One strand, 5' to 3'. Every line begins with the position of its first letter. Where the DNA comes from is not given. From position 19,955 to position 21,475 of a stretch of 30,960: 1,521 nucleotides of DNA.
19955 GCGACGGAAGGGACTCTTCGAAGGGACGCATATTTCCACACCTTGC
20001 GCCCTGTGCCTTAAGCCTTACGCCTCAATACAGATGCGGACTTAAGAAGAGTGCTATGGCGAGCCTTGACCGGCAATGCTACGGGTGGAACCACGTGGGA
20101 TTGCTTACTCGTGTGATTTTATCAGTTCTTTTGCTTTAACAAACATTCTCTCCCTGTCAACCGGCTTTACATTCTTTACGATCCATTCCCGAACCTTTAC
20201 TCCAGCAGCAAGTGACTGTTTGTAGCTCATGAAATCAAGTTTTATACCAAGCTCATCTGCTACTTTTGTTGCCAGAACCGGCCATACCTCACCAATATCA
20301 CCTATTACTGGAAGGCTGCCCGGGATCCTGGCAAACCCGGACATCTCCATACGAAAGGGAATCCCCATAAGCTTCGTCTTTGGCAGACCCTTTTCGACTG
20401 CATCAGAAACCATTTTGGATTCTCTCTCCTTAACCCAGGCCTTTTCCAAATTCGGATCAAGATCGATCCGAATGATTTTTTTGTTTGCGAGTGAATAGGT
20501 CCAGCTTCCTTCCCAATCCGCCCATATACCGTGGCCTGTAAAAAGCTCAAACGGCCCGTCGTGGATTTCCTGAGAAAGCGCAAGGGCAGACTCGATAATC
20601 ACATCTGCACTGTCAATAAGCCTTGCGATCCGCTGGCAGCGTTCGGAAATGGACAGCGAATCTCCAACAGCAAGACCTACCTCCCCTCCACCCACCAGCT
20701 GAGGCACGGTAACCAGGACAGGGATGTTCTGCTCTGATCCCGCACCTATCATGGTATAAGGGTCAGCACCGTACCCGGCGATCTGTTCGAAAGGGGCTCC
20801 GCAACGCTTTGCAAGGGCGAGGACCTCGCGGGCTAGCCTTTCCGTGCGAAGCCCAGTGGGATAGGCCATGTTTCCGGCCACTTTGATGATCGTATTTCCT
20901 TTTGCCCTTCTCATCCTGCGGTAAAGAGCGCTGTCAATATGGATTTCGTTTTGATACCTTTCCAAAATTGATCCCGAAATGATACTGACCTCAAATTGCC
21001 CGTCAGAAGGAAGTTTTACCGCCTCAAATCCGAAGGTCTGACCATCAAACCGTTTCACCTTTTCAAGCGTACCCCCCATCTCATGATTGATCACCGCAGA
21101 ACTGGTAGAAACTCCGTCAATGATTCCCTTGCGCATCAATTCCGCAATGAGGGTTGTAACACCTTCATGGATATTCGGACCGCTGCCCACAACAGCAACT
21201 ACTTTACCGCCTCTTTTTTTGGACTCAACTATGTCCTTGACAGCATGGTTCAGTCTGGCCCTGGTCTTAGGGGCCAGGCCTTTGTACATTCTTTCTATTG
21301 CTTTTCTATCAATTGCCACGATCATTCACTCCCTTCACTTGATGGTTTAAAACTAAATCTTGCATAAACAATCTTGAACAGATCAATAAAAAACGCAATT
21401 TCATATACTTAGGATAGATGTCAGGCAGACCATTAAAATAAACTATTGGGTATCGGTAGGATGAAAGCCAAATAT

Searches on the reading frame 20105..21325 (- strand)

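Call 60: search_protein_families(library=pfam, proteins=[window:20105-21325:-], max_evalue=0.00001)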
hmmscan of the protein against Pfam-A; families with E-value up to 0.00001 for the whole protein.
window:20105-21325:- (406 aa): 0 families

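Call 86: search_protein_families(library=ncbifam, proteins=[window:20105-21325:-], max_evalue=0.001)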
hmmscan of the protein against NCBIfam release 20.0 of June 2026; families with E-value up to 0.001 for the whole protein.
window:20105-21325:- (406 aa): 2 families
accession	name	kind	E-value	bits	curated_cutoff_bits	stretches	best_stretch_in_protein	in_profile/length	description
NF052581.1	GSU2086_dom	subfamily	1e-06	28.6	250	1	11-90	33-117/301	GSU2086 family protein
TIGR00300.1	TIGR00300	equivalog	0.00015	20.8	410.8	1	26-83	188-244/407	ornithine cyclodeaminase, nickel-pincer nucleotide-dependent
